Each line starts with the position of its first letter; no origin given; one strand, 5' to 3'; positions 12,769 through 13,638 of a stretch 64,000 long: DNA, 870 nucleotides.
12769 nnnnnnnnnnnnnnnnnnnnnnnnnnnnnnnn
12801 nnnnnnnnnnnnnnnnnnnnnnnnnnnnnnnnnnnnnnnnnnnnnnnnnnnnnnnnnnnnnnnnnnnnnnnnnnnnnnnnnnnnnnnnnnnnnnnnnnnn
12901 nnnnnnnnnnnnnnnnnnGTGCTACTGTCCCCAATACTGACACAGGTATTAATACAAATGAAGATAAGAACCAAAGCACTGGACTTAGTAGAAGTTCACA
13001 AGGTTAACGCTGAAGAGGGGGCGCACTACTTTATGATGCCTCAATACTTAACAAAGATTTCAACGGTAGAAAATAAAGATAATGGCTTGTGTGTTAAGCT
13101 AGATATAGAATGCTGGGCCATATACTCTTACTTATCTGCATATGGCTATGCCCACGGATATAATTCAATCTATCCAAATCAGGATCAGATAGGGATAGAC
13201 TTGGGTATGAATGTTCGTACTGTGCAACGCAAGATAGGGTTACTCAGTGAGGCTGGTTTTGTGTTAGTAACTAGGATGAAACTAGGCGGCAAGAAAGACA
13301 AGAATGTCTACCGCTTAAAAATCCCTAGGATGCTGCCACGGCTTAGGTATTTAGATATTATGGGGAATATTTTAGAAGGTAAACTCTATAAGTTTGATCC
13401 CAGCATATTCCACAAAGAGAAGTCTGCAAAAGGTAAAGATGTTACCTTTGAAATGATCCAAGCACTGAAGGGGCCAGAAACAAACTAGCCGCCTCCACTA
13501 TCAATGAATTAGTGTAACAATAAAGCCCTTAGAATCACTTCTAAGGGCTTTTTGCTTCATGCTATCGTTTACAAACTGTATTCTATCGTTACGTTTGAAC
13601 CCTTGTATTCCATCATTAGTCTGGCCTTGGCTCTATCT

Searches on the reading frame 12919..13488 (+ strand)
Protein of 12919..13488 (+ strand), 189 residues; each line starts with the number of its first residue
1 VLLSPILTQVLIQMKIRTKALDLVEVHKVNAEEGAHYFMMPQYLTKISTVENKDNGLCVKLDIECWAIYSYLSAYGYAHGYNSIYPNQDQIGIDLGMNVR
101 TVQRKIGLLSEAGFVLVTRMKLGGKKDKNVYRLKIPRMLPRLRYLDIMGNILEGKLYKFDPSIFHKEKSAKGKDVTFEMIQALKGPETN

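Call 12: search_protein_families(library=pfam, proteins=[window:12919-13488:+], max_evalue=0.01)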
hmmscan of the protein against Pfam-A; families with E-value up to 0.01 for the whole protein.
window:12919-13488:+ (189 aa): 1 family
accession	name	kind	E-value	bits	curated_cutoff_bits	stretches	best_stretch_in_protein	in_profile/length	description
PF13730.12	HTH_36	-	0.00084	19.5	25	1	71-115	11-55/55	Helix-turn-helix domain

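Call 14: search_dna_similar(query=window:12919-13488:+, collection=phages, mode=protein, max_rows=15, max_evalue=0.001)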
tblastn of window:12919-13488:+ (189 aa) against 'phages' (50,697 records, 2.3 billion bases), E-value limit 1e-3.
Records with a match: 12; places in all: 12; records where one place covers at least 80% of the query: 6.
Best place of each record, by identity: <60% 12.
By first word of the organism name: Vibrio 12.
By host as written in the record: - 3; Vibrio crassostreae 2; Vibrio anguillarum 1; Vibrio splendidus 1; Vibrio parahaemolyticus 1; Enterovibrio norvegicus 1; Vibrio lentus 1; Vibrio parahaemolyticus 1.1997 1; and 1 more.
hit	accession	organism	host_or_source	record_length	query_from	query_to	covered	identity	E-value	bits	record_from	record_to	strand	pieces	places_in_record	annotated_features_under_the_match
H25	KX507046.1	Vibrio phage S4-7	Vibrio anguillarum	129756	38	175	73%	42.8%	2e-26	110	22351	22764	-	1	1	hypothetical protein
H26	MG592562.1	Vibrio phage 1.193.O._10N.286.52.C6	Vibrio splendidus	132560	18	169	80%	36.8%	2e-23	102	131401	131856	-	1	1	winged helix-turn-helix DNA-binding domain protein | hypothetical protein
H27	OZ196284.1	Vibrio phage F88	Seawater and oysters mix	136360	33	187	82%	35.5%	9e-20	91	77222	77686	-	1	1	hypothetical protein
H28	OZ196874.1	Vibrio phage 184E37-3b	Seawater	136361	33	187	82%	35.5%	9e-20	91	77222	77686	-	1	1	hypothetical protein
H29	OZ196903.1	Vibrio phage 184E37-2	Seawater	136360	33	187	82%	35.5%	9e-20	91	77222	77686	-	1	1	hypothetical protein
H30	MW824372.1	Vibrio phage 184E37.3a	Vibrio crassostreae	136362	33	187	82%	35.5%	9e-20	91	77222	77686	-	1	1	hypothetical protein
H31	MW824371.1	Vibrio phage 184E37.1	Vibrio crassostreae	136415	33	187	82%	35.5%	9e-20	91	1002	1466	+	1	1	hypothetical protein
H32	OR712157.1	Vibrio phage IBT_VpB-34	Vibrio parahaemolyticus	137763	32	167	72%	38.5%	6e-22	98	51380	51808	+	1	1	hypothetical protein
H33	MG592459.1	Vibrio phage 1.084.O._10N.261.49.F5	Enterovibrio norvegicus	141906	32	170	74%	37.5%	4e-21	96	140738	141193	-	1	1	coil containing protein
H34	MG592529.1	Vibrio phage 1.161.O._10N.261.48.C5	Vibrio lentus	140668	19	166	78%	35.0%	1e-20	94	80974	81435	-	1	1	hypothetical protein (x2)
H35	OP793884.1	Vibrio phage vB_VpaM_R16F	Vibrio parahaemolyticus 1.1997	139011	32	167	72%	37.1%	2e-21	96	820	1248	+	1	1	hypothetical protein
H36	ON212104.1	Vibrio phage VnaP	Vibrio natriegens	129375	32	178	78%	32.0%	5e-18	87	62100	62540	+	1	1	winged helix-turn-helix DNA-binding domain protein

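Call 16: get_annotated_region(hit=H26, flank=5000)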
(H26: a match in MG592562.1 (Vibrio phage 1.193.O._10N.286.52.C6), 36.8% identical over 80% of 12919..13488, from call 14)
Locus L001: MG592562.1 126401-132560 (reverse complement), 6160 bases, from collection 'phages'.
description: Vibrio phage 1.193.O._10N.286.52.C6, partial genome.
organism: Vibrio phage 1.193.O._10N.286.52.C6 (NCBI taxid 1881436)
taxonomy: Viruses; Duplodnaviria; Heunggongvirae; Uroviricota; Caudoviricetes
host: Vibrio splendidus; source: iron chloride precipitation of 0.2um-filtered seawater, resuspended in oxalate solution; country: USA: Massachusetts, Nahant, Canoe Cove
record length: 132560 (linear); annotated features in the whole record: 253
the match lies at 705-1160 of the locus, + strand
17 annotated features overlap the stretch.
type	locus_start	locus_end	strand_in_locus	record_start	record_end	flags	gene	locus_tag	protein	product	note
CDS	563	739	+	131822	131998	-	-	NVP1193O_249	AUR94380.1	hypothetical protein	NVP1193O_249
CDS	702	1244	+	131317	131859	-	-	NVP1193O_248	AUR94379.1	winged helix-turn-helix DNA-binding domain protein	NVP1193O_248; tara_best_match:OM-RGC.v1.023401369; InterPro:IPR011991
CDS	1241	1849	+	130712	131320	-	-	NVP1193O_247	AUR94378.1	hypothetical protein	NVP1193O_247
CDS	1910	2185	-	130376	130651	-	-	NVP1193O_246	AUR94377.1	hypothetical protein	NVP1193O_246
CDS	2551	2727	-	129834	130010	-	-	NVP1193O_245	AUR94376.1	hypothetical protein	NVP1193O_245; tara_best_match:OM-RGC.v1.036537860; cvp_best_match:CAMPEP_0000011802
CDS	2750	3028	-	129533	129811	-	-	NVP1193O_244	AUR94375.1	hypothetical protein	NVP1193O_244; tara_best_match:OM-RGC.v1.031857599; cvp_best_match:CAMPEP_0000011736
CDS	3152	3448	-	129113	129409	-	-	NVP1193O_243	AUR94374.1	hypothetical protein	NVP1193O_243; tara_best_match:OM-RGC.v1.031044528; cvp_best_match:CAMPEP_0000011838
CDS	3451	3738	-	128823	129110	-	-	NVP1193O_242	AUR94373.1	hypothetical protein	NVP1193O_242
CDS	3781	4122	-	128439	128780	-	-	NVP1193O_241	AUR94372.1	TMhelix containing protein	NVP1193O_241; tara_best_match:OM-RGC.v1.029216919; cvp_best_match:CAMPEP_0000011748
CDS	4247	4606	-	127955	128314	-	-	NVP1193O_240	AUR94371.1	hypothetical protein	NVP1193O_240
CDS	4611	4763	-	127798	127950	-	-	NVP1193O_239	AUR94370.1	hypothetical protein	NVP1193O_239; cvp_best_match:CAMPEP_0000015176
CDS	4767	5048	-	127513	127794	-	-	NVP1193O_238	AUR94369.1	hypothetical protein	NVP1193O_238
CDS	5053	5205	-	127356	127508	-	-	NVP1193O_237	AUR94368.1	TMhelix containing protein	NVP1193O_237; cvp_best_match:CAMPEP_0000011786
CDS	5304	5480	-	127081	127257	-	-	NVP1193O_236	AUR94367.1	hypothetical protein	NVP1193O_236; cvp_best_match:CAMPEP_0000011536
CDS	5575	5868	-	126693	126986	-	-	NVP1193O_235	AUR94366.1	hypothetical protein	NVP1193O_235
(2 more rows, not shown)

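Call 17: get_annotated_region(hit=H25, flank=5000)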
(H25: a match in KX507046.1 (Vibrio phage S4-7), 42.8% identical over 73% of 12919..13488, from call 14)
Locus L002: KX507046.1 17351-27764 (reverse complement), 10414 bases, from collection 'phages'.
description: Vibrio phage S4-7, complete genome.
organism: Vibrio phage S4-7 (NCBI taxid 1873905)
taxonomy: Viruses; Duplodnaviria; Heunggongvirae; Uroviricota; Caudoviricetes
host: Vibrio anguillarum; source: -; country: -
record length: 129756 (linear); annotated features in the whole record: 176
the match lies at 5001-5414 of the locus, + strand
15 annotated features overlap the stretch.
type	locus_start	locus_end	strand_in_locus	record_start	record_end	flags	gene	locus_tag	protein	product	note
CDS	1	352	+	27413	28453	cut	-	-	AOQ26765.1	DNA methyltransferase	-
CDS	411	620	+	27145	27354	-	-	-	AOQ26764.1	hypothetical protein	-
CDS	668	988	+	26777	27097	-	-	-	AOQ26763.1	hypothetical protein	-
CDS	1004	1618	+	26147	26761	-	-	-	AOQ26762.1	hypothetical protein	-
CDS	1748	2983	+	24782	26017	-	-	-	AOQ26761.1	hypothetical protein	-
CDS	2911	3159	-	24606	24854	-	-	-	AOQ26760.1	hypothetical protein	-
CDS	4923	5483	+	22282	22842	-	-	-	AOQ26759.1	hypothetical protein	-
CDS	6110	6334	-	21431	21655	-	-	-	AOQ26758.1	hypothetical protein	-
CDS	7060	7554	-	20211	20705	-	-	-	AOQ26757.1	hypothetical protein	-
CDS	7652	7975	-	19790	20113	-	-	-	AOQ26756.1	hypothetical protein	-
CDS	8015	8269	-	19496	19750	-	-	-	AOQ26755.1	hypothetical protein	-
CDS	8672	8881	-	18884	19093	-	-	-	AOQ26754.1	hypothetical protein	-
CDS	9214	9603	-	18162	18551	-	-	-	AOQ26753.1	hypothetical protein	-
CDS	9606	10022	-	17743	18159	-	-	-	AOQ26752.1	hypothetical protein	-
CDS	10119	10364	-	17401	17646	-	-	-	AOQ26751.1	hypothetical protein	-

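Call 19: get_annotated_region(hit=H27, flank=5000)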
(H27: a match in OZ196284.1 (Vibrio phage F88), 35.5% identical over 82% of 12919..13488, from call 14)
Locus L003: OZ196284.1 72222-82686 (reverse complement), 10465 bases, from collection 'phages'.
description: Vibrio phage F88 genome assembly, chromosome: VPF88_1.
organism: Vibrio phage F88 (NCBI taxid 3105357)
taxonomy: Viruses
host: -; source: Seawater and oysters mix; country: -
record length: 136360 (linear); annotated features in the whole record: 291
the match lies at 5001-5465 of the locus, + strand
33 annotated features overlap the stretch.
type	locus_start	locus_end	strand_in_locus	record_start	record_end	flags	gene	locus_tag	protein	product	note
CDS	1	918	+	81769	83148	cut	-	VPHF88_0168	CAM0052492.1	hypothetical protein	-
CDS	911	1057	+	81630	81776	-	-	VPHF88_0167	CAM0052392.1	hypothetical protein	-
CDS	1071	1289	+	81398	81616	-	-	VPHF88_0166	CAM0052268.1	hypothetical protein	-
CDS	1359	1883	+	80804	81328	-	-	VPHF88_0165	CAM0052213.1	DNA methyltransferase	-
CDS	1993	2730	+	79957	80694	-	-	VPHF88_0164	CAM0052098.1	endonuclease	-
CDS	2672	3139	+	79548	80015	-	-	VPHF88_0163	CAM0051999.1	hypothetical protein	-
CDS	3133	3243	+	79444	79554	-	-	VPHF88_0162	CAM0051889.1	hypothetical protein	-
CDS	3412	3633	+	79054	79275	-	-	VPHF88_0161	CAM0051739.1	hypothetical protein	-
CDS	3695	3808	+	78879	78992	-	-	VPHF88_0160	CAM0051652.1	hypothetical protein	-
CDS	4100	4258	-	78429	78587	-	-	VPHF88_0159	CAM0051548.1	hypothetical protein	-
CDS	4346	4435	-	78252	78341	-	-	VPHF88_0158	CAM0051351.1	hypothetical protein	-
CDS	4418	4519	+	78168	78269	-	-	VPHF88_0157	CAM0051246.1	hypothetical protein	-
CDS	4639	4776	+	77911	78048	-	-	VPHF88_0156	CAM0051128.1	hypothetical protein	-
CDS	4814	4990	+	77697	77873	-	-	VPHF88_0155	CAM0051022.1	hypothetical protein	-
CDS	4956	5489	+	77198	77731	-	-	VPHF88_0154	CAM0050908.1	hypothetical protein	-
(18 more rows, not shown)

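Call 21: find_related_loci(query=window:12919-13488:+, collection=viral_contigs, flank=6000)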
Query window:12919-13488:+ (189 aa) in viral_contigs; peptide patterns used: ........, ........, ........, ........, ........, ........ (x = any residue, [..] = any of these).
18 stretches matched a pattern, but none encodes a relative of the query by tblastn (E <= 1e-3).

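Call 38: find_homologous_proteins(query=window:12958-13488:+, max_evalue=0.00001)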
Query window:12958-13488:+ (176 aa): 3 proteins with E <= 0.00001 among 35 candidates.
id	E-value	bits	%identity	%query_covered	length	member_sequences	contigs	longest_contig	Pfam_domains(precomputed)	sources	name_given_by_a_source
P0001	3.3e-107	374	95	100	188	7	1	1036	PF13730.13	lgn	-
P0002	2.1e-69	251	62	99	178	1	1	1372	-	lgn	-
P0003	1.8e-65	238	60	97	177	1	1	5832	-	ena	-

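Call 39: find_encoding_contigs(protein=P0003, flank=6000)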
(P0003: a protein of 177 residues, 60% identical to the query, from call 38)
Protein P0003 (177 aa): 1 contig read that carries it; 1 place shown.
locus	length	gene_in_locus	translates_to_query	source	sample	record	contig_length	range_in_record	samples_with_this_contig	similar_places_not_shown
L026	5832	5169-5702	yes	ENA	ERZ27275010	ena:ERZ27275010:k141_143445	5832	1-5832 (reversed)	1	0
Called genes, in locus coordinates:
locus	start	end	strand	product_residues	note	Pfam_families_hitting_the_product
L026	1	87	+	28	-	?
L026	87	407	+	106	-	-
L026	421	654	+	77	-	-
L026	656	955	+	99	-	-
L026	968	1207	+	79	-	-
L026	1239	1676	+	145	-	-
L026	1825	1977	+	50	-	-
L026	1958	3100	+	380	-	-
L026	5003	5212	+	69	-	-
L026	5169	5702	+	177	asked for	-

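Call 40: find_encoding_contigs(protein=P0001, flank=6000)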
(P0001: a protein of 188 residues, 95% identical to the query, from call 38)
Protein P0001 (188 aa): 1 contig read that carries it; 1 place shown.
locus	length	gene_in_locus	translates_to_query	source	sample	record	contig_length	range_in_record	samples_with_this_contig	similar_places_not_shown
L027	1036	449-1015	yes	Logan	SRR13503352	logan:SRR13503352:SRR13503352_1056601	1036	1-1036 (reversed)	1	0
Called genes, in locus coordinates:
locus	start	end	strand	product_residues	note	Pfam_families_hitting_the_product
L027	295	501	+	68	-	-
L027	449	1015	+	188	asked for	PF13730:HTH_36 (weak)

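Call 41: find_encoding_contigs(protein=P0002, flank=6000)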
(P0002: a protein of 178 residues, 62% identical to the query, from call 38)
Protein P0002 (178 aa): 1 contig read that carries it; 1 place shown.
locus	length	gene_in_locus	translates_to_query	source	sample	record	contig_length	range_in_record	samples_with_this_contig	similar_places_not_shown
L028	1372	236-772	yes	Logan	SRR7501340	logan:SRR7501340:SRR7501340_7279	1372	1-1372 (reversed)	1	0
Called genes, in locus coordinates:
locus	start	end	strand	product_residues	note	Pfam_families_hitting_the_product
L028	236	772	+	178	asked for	-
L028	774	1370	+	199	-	?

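Call 58: find_related_loci(query=A4, collection=metagenome_contigs, flank=6000)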
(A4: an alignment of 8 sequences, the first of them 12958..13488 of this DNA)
Query A4 (176 aa) in metagenome_contigs; peptide patterns used: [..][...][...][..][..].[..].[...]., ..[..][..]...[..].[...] (x = any residue, [..] = any of these).
241 stretches matched a pattern; 1 encode a relative of the query (tblastn E <= 1e-3); 1 distinct loci.
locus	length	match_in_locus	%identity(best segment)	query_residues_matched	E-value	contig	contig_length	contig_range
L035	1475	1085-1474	60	7-136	3e-57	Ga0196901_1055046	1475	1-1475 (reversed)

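Call 59: find_related_loci(query=A4, collection=viral_contigs, flank=6000)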
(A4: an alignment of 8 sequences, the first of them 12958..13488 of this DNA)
Query A4 (176 aa) in viral_contigs; peptide patterns used: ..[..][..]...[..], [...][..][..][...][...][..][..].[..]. (x = any residue, [..] = any of these).
59 stretches matched a pattern, but none encodes a relative of the query by tblastn (E <= 1e-3).

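Call 62: get_annotated_region(hit=H32, flank=4000)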
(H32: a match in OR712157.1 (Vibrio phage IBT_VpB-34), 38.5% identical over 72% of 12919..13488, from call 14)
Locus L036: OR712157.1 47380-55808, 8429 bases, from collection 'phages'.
description: Vibrio phage IBT_VpB-34, complete genome.
organism: Vibrio phage IBT_VpB-34 (NCBI taxid 3093937)
taxonomy: Viruses; Duplodnaviria; Heunggongvirae; Uroviricota; Caudoviricetes
host: Vibrio parahaemolyticus; source: shrimp pond water and mud; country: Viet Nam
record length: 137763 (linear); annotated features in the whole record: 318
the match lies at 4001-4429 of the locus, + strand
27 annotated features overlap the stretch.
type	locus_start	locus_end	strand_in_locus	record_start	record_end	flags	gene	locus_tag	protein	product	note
CDS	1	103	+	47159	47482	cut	-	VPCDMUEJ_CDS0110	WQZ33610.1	hypothetical protein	-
CDS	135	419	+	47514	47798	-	-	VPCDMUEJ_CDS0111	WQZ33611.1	hypothetical protein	-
CDS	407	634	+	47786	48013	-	-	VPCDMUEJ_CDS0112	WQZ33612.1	hypothetical protein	-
CDS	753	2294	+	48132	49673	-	-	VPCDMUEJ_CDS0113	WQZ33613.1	HNH endonuclease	-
CDS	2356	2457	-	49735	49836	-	-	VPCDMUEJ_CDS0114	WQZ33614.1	hypothetical protein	-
CDS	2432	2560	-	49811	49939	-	-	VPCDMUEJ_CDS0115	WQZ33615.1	hypothetical protein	-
CDS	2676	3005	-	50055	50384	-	-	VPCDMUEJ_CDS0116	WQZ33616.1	hypothetical protein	-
CDS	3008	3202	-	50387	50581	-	-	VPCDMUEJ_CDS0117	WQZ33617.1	hypothetical protein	-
CDS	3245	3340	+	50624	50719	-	-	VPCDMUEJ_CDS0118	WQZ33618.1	hypothetical protein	-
CDS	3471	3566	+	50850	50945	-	-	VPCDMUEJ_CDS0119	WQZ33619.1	hypothetical protein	-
CDS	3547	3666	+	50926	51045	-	-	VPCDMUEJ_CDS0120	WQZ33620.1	hypothetical protein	-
CDS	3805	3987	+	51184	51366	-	-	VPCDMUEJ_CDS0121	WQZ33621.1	hypothetical protein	-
CDS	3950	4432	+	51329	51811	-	-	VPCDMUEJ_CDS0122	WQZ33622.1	hypothetical protein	-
CDS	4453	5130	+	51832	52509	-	-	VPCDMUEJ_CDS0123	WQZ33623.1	hypothetical protein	-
CDS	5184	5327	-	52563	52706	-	-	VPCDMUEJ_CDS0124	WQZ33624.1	hypothetical protein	-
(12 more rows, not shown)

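Call 63: get_annotated_region(hit=H34, flank=4000)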
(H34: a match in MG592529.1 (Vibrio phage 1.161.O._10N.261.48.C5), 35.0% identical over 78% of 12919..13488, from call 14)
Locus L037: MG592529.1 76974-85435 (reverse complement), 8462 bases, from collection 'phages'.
description: Vibrio phage 1.161.O._10N.261.48.C5, partial genome.
organism: Vibrio phage 1.161.O._10N.261.48.C5 (NCBI taxid 1881340)
taxonomy: Viruses; Duplodnaviria; Heunggongvirae; Uroviricota; Caudoviricetes
host: Vibrio lentus; source: iron chloride precipitation of 0.2um-filtered seawater, resuspended in oxalate solution; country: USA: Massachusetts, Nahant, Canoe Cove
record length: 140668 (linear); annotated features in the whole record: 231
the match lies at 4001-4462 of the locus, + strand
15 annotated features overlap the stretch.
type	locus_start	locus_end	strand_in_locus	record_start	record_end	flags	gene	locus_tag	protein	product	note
CDS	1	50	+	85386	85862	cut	-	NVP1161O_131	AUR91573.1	coil containing protein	NVP1161O_131; tara_best_match:OM-RGC.v1.023162761; cvp_best_match:CAMPEP_0000007922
CDS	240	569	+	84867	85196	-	-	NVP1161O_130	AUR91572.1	hypothetical protein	NVP1161O_130; tara_best_match:OM-RGC.v1.029086897; cvp_best_match:CAMPEP_0000014988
CDS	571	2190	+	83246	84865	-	-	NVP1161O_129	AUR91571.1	hypothetical protein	NVP1161O_129; tara_best_match:OM-RGC.v1.001343578; cvp_best_match:CAMPEP_0000015110; InterPro:IPR018306; Bacteriophage ...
CDS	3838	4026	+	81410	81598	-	-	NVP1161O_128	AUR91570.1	hypothetical protein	NVP1161O_128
CDS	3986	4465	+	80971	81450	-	-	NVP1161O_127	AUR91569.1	hypothetical protein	NVP1161O_127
CDS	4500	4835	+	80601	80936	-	-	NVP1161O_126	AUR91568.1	hypothetical protein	NVP1161O_126; InterPro:IPR018306; Bacteriophage T5, Orf172 DNA-binding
CDS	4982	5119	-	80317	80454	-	-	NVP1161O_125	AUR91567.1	hypothetical protein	NVP1161O_125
CDS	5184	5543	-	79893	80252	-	-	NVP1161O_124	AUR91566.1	hypothetical protein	NVP1161O_124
CDS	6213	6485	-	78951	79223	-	-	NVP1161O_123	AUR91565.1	hypothetical protein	NVP1161O_123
CDS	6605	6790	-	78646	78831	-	-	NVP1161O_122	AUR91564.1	hypothetical protein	NVP1161O_122; tara_best_match:OM-RGC.v1.036537858; cvp_best_match:CAMPEP_0000014952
CDS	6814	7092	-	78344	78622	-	-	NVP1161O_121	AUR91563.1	hypothetical protein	NVP1161O_121; tara_best_match:OM-RGC.v1.031857599; cvp_best_match:CAMPEP_0000011736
CDS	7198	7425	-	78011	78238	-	-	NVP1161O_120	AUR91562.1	hypothetical protein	NVP1161O_120; tara_best_match:OM-RGC.v1.036239745; cvp_best_match:CAMPEP_0000014844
CDS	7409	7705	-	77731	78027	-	-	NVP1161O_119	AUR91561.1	hypothetical protein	NVP1161O_119; tara_best_match:OM-RGC.v1.031044528; cvp_best_match:CAMPEP_0000011838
CDS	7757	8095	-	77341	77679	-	-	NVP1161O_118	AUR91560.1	TMhelix containing protein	NVP1161O_118; tara_best_match:OM-RGC.v1.029216919; cvp_best_match:CAMPEP_0000011748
CDS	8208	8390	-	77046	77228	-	-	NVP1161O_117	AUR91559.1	hypothetical protein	NVP1161O_117; tara_best_match:OM-RGC.v1.036345776; cvp_best_match:CAMPEP_0000007904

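Call 64: get_annotated_region(hit=H36, flank=4000)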
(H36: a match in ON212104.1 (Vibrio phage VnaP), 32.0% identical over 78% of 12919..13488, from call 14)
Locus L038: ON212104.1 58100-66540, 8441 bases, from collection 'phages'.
description: Vibrio phage VnaP, complete genome.
organism: Vibrio phage VnaP (NCBI taxid 2925320)
taxonomy: Viruses
host: Vibrio natriegens; source: -; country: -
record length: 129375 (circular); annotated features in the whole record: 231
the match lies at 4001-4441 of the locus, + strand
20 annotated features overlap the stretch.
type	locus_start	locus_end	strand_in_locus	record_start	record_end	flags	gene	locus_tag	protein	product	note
CDS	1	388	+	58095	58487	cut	-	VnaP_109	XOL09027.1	hypothetical protein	-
CDS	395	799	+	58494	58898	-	-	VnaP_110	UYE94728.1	lipocalin family protein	-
CDS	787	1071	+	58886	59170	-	-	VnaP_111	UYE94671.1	TMhelix containing protein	-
CDS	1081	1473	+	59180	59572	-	-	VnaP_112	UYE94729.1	hypothetical protein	-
CDS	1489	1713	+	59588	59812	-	-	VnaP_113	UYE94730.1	hypothetical protein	-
CDS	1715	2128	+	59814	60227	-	-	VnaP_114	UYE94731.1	hypothetical protein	-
CDS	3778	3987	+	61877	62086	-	-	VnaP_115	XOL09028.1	hypothetical protein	-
CDS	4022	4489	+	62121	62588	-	-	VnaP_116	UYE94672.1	winged helix-turn-helix DNA-binding domain protein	-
CDS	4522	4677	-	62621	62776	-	-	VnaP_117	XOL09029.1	hypothetical protein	-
CDS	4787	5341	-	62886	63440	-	-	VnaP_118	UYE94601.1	hypothetical protein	-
CDS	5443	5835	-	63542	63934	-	-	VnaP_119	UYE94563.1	TMhelix containing protein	-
CDS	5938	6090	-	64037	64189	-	-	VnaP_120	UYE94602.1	hypothetical protein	-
CDS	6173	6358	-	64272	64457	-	-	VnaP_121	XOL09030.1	hypothetical protein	-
CDS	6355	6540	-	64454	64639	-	-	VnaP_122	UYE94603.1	hypothetical protein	-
CDS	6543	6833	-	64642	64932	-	-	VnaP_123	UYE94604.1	hypothetical protein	-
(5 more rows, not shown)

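Call 94: search_protein_families(library=pfam, proteins=[window:12958-13488:+], max_evalue=1)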
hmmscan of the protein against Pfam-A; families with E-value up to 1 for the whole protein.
window:12958-13488:+ (176 aa): 3 families
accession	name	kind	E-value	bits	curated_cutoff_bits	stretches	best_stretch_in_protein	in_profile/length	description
PF13730.12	HTH_36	-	0.00076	19.7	25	1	58-102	11-55/55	Helix-turn-helix domain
PF04896.17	AmoC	-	0.11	12.2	26.7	1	48-107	28-85/245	Ammonia monooxygenase/methane monooxygenase, subunit C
PF08279.18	HTH_11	-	0.12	12.7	25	1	77-107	20-50/55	HTH domain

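Call 95: search_protein_families(library=phrogs, proteins=[window:12958-13488:+], max_evalue=0.01)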
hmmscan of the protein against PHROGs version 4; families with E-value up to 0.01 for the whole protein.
window:12958-13488:+ (176 aa): 11 families
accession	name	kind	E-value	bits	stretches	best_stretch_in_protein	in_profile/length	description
phrog_22534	-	unknown function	2.6e-17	63.7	1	30-139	7-111/111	-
phrog_9088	-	unknown function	1.5e-06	29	1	33-119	24-109/227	-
phrog_15053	-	unknown function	1.2e-05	25.7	1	8-121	11-117/343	-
phrog_678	-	DNA, RNA and nucleotide metabolism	6.5e-05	23.6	1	68-124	81-138/346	replication initiation O-like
phrog_12720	-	DNA, RNA and nucleotide metabolism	0.00025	22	1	40-99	19-76/117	DNA binding protein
phrog_391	-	DNA, RNA and nucleotide metabolism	0.00031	21.5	1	66-124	31-92/298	replication initiation O-like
phrog_428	-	DNA, RNA and nucleotide metabolism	0.00034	20.9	1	20-122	86-177/455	replication initiation protein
phrog_270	-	DNA, RNA and nucleotide metabolism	0.0009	19.7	1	55-123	52-118/383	replication initiation protein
phrog_11896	-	DNA, RNA and nucleotide metabolism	0.0025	18.8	1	72-125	40-93/225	primosomal protein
phrog_26369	-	DNA, RNA and nucleotide metabolism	0.0033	17.5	1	48-118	57-128/347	replication initiation protein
phrog_1032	-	DNA, RNA and nucleotide metabolism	0.0034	18.4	1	64-124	29-95/281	replication initiation protein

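Call 97: search_solved_structures(query=A4, max_evalue=10)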
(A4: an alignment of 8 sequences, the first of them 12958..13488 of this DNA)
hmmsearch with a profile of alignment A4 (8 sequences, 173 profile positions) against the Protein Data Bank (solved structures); distinct sequences matched with E-value up to 10: 17.
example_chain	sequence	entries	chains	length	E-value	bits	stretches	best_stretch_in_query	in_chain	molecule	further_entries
2okc_A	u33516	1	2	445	0.0071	19.4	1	81-154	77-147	Type I restriction enzyme StySJI M protein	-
1q1h_A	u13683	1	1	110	0.029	17.4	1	71-105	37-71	Transcription Factor E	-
2jeo_A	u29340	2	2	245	0.17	14.9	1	71-141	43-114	URIDINE-CYTIDINE KINASE 1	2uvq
6d57_A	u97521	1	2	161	0.23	14.4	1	64-121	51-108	Ferric uptake regulation protein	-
9sgf_A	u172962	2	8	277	0.23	14.4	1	71-141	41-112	Uridine-cytidine kinase 1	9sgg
4ets_A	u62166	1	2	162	0.23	14.4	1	64-121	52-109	Ferric uptake regulation protein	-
8u8w_A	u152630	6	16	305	0.26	14.3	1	16-74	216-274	N-acetylneuraminate lyase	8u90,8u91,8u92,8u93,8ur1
1v4r_A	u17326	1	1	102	0.37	13.8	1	68-99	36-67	Transcriptional Repressor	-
1i1g_A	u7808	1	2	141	0.45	13.5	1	71-108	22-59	TRANSCRIPTIONAL REGULATOR LRPA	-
2p4w_A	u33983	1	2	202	0.49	13.4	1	72-116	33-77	Transcriptional regulatory protein arsR family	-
7qca_SK0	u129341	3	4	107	0.51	13.3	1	19-57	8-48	40S ribosomal protein S10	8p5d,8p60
3dv8_A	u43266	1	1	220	0.59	13.1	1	45-104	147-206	transcriptional regulator, Crp/Fnr family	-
6pwz_A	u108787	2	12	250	0.75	12.8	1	72-170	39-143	Uridine-cytidine kinase 2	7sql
1udw_A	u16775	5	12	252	0.76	12.8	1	72-170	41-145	Uridine-cytidine kinase 2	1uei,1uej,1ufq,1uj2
6n53_A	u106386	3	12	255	0.78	12.7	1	72-170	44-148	Uridine-cytidine kinase 2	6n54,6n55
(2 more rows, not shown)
